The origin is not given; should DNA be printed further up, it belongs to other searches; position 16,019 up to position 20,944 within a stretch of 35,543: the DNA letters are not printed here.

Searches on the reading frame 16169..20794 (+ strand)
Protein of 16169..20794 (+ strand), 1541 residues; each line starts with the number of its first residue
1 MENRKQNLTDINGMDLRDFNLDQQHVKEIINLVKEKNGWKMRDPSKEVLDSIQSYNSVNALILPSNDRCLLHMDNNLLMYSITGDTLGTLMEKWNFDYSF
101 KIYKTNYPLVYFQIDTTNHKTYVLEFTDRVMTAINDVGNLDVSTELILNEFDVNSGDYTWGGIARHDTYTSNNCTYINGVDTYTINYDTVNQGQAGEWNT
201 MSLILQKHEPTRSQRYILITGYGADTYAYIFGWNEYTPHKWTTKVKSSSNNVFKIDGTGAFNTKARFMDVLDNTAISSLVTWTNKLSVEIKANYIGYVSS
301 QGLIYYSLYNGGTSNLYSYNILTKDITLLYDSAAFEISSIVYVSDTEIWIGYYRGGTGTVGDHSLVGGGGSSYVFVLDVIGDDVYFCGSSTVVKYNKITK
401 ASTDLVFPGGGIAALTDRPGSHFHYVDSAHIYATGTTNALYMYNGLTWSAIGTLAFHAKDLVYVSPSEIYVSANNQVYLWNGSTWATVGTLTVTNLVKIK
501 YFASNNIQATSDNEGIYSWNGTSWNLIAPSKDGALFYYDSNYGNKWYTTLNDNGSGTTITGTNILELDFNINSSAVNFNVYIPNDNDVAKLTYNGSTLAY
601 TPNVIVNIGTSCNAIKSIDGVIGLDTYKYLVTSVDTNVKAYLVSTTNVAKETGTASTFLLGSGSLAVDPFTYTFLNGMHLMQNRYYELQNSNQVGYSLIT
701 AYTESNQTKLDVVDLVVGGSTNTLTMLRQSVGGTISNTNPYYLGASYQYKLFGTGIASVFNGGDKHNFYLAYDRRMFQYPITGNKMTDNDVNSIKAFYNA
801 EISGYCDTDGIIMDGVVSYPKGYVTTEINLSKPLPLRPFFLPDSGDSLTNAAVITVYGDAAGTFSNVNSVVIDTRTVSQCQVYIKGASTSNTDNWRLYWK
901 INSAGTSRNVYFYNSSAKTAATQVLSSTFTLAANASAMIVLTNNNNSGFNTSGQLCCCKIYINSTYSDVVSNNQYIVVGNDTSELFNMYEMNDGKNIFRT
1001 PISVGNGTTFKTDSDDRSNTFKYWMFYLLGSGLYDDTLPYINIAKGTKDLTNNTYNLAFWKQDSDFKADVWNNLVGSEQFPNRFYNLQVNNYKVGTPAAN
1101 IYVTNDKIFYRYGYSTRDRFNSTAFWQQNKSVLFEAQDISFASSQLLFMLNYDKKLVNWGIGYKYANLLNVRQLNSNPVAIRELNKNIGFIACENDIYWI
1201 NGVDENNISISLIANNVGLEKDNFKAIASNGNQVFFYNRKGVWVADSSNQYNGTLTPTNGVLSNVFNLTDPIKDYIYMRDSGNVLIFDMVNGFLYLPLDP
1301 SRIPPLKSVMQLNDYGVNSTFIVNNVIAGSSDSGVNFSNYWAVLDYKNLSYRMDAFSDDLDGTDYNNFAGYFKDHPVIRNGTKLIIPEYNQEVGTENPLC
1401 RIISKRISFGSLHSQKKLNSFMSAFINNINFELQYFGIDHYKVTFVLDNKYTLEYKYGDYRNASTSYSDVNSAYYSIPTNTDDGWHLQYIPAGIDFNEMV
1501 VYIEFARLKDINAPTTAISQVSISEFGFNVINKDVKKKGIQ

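Call 73: search_protein_families(library=pfam, max_evalue=0.1, proteins=[window:16169-20794:+])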
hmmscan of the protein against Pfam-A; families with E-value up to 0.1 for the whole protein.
window:16169-20794:+ (1541 aa): 1 family
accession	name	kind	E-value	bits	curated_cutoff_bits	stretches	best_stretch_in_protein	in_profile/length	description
PF07735.22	FBA_2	-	0.049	14.1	22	0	1378-1437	7-66/67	F-box associated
